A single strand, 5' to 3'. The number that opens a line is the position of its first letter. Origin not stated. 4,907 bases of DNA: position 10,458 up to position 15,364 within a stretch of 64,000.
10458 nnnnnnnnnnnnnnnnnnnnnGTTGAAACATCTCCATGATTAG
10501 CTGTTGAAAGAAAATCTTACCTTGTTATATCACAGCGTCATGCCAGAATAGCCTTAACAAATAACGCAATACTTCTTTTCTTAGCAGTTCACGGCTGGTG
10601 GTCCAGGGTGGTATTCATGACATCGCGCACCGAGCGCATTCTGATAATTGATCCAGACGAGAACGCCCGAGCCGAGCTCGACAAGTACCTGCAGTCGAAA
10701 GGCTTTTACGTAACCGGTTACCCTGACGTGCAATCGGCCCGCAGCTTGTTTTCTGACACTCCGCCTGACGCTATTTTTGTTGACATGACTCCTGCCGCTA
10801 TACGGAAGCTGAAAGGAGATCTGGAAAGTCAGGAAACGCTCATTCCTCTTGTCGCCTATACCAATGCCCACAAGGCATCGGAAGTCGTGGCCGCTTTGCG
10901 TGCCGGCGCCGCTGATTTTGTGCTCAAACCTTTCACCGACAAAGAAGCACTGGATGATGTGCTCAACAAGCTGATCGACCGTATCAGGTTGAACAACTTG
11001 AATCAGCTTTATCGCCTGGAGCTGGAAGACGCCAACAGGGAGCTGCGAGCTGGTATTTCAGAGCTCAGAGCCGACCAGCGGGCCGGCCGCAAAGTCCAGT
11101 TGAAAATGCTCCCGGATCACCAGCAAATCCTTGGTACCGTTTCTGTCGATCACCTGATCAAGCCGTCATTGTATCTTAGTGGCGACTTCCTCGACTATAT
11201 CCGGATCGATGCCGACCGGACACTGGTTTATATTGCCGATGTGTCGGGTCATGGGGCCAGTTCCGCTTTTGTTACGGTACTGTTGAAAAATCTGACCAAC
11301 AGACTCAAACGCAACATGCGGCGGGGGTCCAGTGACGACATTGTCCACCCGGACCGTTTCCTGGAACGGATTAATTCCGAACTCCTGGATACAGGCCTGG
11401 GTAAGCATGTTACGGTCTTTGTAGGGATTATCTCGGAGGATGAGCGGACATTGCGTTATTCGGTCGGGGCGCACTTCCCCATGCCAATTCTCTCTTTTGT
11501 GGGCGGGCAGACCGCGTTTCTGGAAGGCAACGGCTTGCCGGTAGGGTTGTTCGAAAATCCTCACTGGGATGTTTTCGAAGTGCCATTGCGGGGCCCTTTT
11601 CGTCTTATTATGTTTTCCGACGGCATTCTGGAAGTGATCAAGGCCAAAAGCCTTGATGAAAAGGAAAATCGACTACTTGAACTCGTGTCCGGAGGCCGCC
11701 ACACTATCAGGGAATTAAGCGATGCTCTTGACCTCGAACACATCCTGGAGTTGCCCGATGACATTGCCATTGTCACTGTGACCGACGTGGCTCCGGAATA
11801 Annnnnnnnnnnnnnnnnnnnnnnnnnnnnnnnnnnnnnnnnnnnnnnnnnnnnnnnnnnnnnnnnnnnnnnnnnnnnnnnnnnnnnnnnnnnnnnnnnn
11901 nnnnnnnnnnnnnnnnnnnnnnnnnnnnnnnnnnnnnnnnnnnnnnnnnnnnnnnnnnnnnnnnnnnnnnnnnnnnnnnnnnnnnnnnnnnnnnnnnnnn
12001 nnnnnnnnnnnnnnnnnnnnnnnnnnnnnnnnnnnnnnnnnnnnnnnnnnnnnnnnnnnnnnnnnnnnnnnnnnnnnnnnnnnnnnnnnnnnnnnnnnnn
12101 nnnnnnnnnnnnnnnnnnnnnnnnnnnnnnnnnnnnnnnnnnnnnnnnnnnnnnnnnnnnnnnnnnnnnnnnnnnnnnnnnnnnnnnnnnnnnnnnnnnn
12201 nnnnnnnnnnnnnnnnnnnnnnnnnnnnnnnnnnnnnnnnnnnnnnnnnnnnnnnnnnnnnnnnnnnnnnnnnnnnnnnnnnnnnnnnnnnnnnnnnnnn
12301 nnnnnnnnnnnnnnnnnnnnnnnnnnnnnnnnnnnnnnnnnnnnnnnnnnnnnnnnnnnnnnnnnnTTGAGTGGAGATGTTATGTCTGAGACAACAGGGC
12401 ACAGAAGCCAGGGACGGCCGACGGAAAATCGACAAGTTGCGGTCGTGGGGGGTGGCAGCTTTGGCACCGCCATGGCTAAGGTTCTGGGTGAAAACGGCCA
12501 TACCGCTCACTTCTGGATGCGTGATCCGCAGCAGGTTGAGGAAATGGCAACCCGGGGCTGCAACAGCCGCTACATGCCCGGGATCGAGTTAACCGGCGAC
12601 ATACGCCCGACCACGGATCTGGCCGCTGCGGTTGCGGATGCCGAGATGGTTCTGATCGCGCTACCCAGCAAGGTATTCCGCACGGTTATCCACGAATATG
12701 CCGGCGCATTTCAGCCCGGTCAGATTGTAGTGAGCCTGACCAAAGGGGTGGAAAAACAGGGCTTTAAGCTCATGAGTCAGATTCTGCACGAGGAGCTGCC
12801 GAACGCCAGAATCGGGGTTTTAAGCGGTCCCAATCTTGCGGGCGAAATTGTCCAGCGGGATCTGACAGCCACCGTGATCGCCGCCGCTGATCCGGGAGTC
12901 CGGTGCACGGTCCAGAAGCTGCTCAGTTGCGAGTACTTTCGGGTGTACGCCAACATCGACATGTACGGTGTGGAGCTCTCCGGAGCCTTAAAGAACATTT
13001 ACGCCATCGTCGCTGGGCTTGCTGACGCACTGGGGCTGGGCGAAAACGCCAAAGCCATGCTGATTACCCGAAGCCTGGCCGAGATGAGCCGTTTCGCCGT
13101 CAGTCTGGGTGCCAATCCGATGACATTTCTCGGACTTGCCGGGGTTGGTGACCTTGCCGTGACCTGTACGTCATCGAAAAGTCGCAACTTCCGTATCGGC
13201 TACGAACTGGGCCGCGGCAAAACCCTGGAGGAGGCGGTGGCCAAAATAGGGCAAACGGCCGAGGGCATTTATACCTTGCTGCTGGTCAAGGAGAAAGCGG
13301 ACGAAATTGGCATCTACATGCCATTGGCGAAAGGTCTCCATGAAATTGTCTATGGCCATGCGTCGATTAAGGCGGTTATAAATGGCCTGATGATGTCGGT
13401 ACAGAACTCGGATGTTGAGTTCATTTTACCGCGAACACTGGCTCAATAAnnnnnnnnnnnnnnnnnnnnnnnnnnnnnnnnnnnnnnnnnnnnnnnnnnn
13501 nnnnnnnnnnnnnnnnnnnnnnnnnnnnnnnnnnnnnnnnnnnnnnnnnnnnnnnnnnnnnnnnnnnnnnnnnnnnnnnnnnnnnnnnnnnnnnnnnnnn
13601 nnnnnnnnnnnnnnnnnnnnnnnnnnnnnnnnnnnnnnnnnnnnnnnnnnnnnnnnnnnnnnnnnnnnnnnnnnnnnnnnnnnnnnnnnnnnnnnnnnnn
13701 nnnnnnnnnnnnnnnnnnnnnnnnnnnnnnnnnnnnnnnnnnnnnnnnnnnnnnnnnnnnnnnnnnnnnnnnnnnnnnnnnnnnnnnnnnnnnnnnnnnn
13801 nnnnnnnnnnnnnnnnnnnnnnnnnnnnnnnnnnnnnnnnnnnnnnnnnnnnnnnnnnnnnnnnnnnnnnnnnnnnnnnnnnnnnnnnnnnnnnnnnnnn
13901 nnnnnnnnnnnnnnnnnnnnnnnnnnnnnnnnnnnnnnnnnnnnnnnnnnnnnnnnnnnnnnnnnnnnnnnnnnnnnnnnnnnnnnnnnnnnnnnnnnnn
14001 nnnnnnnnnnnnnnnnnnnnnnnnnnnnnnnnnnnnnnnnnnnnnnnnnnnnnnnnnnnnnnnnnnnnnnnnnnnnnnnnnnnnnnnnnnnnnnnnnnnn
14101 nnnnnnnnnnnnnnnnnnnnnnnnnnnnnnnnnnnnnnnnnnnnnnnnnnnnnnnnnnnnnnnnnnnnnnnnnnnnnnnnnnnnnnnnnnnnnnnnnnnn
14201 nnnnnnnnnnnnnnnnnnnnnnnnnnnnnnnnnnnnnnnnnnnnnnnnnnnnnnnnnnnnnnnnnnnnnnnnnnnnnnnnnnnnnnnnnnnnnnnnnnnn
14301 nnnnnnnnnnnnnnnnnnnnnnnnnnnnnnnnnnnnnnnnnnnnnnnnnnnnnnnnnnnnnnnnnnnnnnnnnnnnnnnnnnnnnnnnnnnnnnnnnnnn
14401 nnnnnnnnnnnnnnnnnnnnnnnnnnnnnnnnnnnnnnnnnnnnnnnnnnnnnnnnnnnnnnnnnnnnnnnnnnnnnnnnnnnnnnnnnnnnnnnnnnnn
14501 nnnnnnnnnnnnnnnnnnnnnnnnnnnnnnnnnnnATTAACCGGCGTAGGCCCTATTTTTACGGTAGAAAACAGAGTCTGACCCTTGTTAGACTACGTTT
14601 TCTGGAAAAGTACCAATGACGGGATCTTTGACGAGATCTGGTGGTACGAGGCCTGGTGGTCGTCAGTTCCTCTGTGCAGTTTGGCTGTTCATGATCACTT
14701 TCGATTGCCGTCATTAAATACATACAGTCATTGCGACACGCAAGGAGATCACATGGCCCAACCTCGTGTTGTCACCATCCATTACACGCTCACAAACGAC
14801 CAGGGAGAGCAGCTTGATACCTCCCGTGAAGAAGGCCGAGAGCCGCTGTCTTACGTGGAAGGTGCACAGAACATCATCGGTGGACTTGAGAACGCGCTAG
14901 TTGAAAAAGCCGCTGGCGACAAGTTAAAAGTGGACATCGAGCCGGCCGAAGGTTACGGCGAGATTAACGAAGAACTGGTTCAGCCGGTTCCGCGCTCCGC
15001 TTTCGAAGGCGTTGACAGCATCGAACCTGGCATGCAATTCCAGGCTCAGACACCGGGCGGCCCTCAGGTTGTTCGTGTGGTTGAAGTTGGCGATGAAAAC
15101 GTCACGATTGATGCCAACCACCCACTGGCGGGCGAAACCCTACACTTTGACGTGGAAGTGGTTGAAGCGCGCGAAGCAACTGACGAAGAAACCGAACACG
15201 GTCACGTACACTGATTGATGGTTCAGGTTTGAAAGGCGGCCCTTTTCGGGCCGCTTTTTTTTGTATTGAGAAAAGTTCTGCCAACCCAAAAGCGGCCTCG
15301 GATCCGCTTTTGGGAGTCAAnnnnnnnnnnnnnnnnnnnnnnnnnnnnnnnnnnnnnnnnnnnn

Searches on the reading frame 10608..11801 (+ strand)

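Call 56: search_protein_families(library=ncbifam, proteins=[window:10608-11801:+], max_evalue=1e-10)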
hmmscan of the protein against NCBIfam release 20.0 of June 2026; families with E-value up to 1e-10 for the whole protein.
window:10608-11801:+ (397 aa): 3 families
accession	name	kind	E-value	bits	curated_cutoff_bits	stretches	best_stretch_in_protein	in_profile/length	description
NF045505.1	RR_RssB_Pseudo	equivalog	9.1e-103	344.3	700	1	6-391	3-389/394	two-component system response regulator RssB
NF007969.0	PRK10693.1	equivalog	1.5e-17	63.7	329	1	9-282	8-275/337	two-component system response regulator RssB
NF008469.0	PRK11361.1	equivalog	5.1e-11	41.9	714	1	8-116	4-113/461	acetoacetate metabolism transcriptional regulator AtoC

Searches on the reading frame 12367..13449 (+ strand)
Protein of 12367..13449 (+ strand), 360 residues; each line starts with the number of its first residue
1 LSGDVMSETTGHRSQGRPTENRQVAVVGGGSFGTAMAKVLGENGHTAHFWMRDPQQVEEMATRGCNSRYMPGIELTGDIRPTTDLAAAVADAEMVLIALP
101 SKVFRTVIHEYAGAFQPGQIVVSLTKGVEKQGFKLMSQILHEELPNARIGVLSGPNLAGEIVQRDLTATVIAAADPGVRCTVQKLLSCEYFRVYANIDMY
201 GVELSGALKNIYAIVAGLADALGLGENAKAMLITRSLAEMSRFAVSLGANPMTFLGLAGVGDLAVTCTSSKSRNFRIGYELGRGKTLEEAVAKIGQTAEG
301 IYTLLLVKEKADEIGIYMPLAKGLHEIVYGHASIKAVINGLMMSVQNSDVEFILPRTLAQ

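Call 56: search_protein_families(library=ncbifam, proteins=[window:12367-13449:+], max_evalue=1e-10)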
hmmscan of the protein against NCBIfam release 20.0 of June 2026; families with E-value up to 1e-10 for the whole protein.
window:12367-13449:+ (360 aa): 14 families
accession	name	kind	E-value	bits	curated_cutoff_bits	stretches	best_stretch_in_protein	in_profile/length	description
NF000946.0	PRK00094.2-4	equivalog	2.2e-162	539.8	455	1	19-355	2-337/342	NAD(P)H-dependent glycerol-3-phosphate dehydrogenase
NF000944.0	PRK00094.2-2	equivalog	9.7e-123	409.7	603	1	21-356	20-354/371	NAD(P)H-dependent glycerol-3-phosphate dehydrogenase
NF000942.0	PRK00094.1-4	subfamily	5.7e-113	377.5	257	1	22-346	3-329/334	NAD(P)H-dependent glycerol-3-phosphate dehydrogenase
NF000941.0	PRK00094.1-3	equivalog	1.3e-107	360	423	1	22-351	2-334/336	NAD(P)H-dependent glycerol-3-phosphate dehydrogenase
NF000940.0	PRK00094.1-2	subfamily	8e-96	321.4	202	1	23-346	2-325/330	NAD(P)H-dependent glycerol-3-phosphate dehydrogenase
NF009098.0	PRK12439.1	equivalog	2.8e-94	316.3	436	1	21-350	7-336/341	NAD(P)H-dependent glycerol-3-phosphate dehydrogenase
NF000939.0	PRK00094.1-1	equivalog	5.6e-83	278.8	473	1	20-343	4-329/339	NAD(P)H-dependent glycerol-3-phosphate dehydrogenase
NF011212.0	PRK14619.1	equivalog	5.7e-80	268.8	377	1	82-343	39-301/309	NAD(P)H-dependent glycerol-3-phosphate dehydrogenase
NF011211.0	PRK14618.1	equivalog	3e-78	263.3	489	1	21-343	4-322/328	NAD(P)H-dependent glycerol-3-phosphate dehydrogenase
TIGR03376.1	glycerol3P_DH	equivalog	2.6e-64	217.5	285.5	1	23-338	1-339/342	glycerol-3-phosphate dehydrogenase (NAD(+))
NF000943.0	PRK00094.2-1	equivalog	2.3e-61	208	400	1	23-338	2-290/296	NAD(P)H-dependent glycerol-3-phosphate dehydrogenase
NF000947.0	PRK00094.2-5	equivalog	2.4e-56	191.5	251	1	22-332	5-318/323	NAD(P)H-dependent glycerol-3-phosphate dehydrogenase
NF011213.0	PRK14620.1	equivalog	1.1e-51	176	478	1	24-341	3-324/326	NAD(P)H-dependent glycerol-3-phosphate dehydrogenase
NF000945.0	PRK00094.2-3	equivalog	6.7e-40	137.9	491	1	23-289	2-283/352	NAD(P)H-dependent glycerol-3-phosphate dehydrogenase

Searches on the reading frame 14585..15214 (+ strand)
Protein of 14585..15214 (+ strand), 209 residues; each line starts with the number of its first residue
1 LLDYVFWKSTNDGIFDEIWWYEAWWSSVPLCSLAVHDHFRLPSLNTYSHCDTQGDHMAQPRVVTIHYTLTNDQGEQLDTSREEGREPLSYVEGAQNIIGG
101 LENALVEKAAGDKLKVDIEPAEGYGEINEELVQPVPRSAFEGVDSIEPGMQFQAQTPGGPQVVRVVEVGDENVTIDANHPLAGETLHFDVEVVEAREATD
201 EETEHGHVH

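Call 56: search_protein_families(library=ncbifam, proteins=[window:14585-15214:+], max_evalue=1e-10)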
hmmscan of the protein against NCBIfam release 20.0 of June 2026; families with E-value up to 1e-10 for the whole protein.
window:14585-15214:+ (209 aa): 2 families
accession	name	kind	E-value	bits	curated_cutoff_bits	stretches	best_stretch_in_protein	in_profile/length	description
NF008008.0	PRK10737.1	equivalog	4e-38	131.3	174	1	58-209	4-153/196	peptidylprolyl isomerase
NF011676.0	PRK15095.1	equivalog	6.8e-21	74.4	125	1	61-203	9-151/156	FKBP-type peptidyl-prolyl cis-trans isomerase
